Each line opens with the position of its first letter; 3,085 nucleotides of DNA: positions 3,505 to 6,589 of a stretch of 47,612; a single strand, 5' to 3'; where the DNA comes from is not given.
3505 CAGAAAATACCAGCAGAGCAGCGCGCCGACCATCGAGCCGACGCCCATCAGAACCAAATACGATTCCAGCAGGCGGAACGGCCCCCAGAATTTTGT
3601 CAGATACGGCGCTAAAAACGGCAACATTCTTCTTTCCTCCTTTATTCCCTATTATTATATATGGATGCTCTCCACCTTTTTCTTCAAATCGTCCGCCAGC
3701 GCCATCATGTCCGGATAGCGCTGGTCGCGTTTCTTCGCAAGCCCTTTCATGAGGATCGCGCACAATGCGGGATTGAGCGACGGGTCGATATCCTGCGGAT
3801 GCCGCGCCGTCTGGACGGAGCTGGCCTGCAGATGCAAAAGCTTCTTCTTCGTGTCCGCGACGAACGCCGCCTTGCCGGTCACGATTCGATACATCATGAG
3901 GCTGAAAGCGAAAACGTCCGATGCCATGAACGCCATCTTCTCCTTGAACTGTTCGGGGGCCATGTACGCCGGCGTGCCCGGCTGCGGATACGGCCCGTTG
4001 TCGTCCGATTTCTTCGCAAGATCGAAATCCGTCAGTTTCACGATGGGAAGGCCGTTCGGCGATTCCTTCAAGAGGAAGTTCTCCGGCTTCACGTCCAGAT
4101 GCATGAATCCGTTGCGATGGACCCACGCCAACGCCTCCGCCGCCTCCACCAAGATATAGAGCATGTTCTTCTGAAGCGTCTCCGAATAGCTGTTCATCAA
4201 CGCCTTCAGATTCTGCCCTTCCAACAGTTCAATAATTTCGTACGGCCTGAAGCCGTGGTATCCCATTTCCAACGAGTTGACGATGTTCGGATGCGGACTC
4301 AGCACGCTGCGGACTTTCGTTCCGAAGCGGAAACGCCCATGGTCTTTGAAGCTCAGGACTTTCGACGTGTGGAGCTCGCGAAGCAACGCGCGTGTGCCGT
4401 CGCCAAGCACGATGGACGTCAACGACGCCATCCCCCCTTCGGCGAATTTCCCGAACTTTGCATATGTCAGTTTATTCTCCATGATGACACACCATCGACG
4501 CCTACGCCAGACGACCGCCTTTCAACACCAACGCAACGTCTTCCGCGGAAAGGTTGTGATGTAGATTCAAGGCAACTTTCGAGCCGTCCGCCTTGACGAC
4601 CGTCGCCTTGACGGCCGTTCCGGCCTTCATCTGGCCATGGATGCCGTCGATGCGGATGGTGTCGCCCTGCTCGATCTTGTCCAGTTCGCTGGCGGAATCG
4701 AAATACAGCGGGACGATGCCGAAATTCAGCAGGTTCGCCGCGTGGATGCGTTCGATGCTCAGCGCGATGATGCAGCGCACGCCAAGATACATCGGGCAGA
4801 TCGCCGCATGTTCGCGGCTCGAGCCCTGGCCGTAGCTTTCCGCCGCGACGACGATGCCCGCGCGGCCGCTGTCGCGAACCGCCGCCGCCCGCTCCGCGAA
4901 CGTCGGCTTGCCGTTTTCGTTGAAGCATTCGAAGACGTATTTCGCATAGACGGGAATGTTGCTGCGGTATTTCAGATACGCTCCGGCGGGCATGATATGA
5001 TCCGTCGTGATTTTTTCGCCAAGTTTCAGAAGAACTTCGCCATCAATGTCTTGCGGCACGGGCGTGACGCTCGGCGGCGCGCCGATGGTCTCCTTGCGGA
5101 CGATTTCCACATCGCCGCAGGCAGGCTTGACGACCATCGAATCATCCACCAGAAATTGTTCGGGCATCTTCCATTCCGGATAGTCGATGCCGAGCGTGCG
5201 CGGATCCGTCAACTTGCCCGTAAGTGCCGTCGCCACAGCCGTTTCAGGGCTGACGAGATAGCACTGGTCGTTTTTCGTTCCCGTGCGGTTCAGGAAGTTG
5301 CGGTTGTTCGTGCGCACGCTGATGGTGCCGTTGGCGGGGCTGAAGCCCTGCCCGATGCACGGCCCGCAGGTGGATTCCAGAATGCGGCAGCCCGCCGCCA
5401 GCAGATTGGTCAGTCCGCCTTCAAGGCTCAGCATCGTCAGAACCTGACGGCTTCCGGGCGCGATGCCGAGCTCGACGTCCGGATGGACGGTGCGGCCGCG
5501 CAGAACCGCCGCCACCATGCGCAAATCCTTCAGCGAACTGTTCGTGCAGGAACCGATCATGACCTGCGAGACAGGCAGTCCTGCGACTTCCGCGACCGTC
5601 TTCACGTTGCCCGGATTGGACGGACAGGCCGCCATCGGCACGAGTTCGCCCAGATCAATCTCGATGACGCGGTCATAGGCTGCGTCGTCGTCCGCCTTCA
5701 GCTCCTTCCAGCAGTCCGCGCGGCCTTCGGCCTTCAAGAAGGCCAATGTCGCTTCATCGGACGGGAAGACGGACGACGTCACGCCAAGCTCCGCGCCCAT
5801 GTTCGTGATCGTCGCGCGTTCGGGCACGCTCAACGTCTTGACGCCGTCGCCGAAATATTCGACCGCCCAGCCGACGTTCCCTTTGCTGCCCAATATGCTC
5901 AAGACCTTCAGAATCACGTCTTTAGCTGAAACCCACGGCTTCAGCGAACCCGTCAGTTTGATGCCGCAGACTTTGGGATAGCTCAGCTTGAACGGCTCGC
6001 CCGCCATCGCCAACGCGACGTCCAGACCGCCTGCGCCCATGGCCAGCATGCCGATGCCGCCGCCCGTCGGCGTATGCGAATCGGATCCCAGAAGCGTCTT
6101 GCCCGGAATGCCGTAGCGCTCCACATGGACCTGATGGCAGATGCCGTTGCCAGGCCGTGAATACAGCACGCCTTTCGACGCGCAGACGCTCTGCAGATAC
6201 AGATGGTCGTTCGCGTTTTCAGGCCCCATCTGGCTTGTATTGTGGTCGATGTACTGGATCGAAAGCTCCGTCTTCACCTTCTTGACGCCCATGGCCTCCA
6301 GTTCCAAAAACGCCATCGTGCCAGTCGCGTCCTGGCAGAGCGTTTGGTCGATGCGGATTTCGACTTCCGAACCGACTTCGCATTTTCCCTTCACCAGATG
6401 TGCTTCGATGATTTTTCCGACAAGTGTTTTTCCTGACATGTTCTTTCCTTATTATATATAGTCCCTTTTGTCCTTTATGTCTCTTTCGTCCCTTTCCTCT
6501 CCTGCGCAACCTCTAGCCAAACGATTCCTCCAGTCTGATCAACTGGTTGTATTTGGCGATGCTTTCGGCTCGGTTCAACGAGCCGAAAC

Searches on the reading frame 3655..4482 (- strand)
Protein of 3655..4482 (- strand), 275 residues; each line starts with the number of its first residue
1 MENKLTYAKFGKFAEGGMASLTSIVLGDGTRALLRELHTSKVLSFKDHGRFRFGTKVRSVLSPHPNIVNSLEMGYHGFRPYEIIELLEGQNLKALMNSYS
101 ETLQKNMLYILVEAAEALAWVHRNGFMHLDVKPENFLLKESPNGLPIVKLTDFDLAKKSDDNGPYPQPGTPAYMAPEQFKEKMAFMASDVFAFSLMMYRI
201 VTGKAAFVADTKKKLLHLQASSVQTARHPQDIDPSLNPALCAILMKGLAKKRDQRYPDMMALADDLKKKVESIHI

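Call 61: search_solved_structures(query=window:3655-4482:-, max_evalue=0.00001, show_alignments=1)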
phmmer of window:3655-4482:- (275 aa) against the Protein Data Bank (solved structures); distinct sequences matched with E-value up to 0.00001: 1014 (the best 60 are shown).
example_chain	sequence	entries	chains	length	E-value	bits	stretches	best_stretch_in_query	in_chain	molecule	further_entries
3f69_A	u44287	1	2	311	2.5e-20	76.2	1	60-266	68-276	Serine/threonine-protein kinase pknB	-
3f61_A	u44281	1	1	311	5.4e-20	75.1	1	60-266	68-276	Serine/threonine-protein kinase pknB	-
6b2p_A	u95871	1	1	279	5.5e-20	75.1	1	63-266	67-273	Serine/threonine-protein kinase PknB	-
6i2p_A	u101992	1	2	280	5.6e-20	75.1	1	63-266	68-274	Serine/threonine-protein kinase PknB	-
5u94_A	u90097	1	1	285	5.7e-20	75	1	63-266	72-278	Serine/threonine-protein kinase PknB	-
3ori_A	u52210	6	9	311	6.8e-20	74.8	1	60-266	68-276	Serine/threonine protein kinase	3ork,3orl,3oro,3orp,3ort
1o6y_A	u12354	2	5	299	6.9e-20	74.8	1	63-266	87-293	SERINE/THREONINE-PROTEIN KINASE PKNB | Probable serine/threonine-protein kinase pknB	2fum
1mru_A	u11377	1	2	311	7.4e-20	74.7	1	63-266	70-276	Probable serine/threonine-protein kinase pknB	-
3orm_A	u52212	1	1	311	1.3e-19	73.8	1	64-266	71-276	Serine/threonine protein kinase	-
4ow8_A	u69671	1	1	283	2.7e-17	66.3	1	47-256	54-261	Serine/threonine-protein kinase PknA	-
9tmq_A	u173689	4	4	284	2.7e-17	66.3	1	47-256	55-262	Serine/threonine-protein kinase PknA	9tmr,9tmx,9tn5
6b2q_A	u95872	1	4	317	3.8e-17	65.8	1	48-256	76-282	Serine/threonine-protein kinase PknA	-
4x3f_A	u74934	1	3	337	4.6e-17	65.5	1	48-256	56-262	Serine/threonine-protein kinase PknA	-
9ruj_A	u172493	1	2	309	7.6e-17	64.8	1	13-267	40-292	Serine/threonine-protein kinase StkP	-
9ruk_A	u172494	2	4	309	1e-16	64.4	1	13-267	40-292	Serine/threonine-protein kinase StkP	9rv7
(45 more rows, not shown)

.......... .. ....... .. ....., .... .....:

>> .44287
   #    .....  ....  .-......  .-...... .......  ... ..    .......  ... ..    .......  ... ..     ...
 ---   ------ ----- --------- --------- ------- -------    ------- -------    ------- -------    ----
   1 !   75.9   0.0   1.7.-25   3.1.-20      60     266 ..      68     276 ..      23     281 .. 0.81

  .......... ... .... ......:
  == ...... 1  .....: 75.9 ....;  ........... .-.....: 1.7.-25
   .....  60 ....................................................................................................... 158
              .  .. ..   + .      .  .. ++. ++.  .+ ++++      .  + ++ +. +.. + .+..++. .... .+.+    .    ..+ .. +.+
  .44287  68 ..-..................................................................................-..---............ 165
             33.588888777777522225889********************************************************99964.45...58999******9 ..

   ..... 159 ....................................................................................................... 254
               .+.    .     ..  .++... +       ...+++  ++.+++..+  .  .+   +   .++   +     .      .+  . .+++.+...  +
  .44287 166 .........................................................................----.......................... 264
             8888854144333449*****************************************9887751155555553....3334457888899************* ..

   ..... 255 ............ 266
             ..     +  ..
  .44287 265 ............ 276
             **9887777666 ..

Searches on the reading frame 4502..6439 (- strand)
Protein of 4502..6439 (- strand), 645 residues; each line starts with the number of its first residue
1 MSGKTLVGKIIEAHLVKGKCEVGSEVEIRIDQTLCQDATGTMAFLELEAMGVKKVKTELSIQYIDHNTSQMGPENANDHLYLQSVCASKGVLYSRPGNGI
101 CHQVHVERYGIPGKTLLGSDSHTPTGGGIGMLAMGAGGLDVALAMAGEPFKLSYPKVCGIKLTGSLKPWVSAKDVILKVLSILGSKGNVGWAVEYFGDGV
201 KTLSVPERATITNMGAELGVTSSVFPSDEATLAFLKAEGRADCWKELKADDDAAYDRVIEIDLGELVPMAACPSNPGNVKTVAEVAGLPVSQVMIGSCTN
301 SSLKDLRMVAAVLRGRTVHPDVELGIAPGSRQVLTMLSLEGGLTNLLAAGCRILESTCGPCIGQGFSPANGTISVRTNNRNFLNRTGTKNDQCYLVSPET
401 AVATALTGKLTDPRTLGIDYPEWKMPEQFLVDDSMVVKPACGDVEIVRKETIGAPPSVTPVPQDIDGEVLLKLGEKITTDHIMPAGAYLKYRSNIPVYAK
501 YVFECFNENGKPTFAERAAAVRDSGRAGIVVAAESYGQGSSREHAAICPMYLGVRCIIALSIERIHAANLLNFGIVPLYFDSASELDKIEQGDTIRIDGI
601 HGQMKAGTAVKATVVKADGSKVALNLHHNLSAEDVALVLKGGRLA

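Call 3: search_protein_families(library=pfam, proteins=[window:4502-6439:-], max_evalue=0.01)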
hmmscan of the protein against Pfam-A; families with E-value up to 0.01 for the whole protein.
window:4502-6439:- (645 aa): 3 families
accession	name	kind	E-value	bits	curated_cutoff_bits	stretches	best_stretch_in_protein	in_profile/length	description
PF00330.25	Aconitase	-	7.6e-111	371.8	28.7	1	9-408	2-463/463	Aconitase family (aconitate hydratase)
PF00694.25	Aconitase_C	-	4.4e-17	63.1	22.8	1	511-581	59-129/131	Aconitase C-terminal domain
PF04412.18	AcnX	-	0.0035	16.5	31.5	1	293-362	294-360/400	Aconitase X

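Call 4: search_protein_families(library=ncbifam, proteins=[window:4502-6439:-], max_evalue=0.01)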
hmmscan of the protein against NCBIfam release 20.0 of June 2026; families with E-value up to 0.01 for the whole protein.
window:4502-6439:- (645 aa): 27 families (the best 25 are shown)
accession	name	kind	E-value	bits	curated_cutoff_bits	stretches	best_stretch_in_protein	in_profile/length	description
NF005558.0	PRK07229.1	equivalog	1.1e-258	860.2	612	1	3-644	2-638/647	aconitate hydratase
TIGR01342.1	acon_putative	hypoth_equivalog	6.9e-238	791.1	719.15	1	5-644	1-642/655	putative aconitate hydratase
TIGR01340.1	aconitase_mito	equivalog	1.7e-112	377.1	825.35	2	24-411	50-473/745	aconitate hydratase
NF001614.1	PRK00402.1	subfamily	2.3e-108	362.5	385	1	4-414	1-415/415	aconitase/3-isopropylmalate dehydratase large subunit family protein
TIGR01343.1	hacA_fam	subfamily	3.2e-102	342.2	385.7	1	5-414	1-412/412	homoaconitate hydratase family protein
TIGR02086.1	IPMI_arch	subfamily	2.7e-101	339.3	410.15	1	4-414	1-410/411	3-isopropylmalate dehydratase/homoaconitate hydratase family large subunit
TIGR02083.1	LEU2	equivalog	6.3e-81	272.4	610.65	1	5-415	2-418/419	3-isopropylmalate dehydratase large subunit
NF040615.1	HacA_Meth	equivalog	7.4e-78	262.1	550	1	5-412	2-417/419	homoaconitase large subunit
NF006757.0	PRK09277.1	subfamily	2e-77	260.7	686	3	95-285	175-388/888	aconitate hydratase AcnA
NF009520.0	PRK12881.1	subfamily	6.7e-74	249.1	905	3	90-284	168-387/893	aconitate hydratase AcnA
NF009116.0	PRK12466.1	subfamily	1.2e-73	248.3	531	2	2-283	3-304/472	3-isopropylmalate dehydratase large subunit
NF004016.0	PRK05478.1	subfamily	6.7e-73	245.8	510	2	2-284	2-303/468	3-isopropylmalate dehydratase large subunit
NF008503.0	PRK11413.1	equivalog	2.2e-71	240.8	641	3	25-285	53-314/753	hydratase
TIGR01341.1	aconitase_1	equivalog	1.6e-70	237.9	945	4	96-285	158-372/876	aconitate hydratase AcnA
TIGR00170.1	leuC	equivalog_domain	2e-57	194.9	560.25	2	4-284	3-302/466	3-isopropylmalate dehydratase large subunit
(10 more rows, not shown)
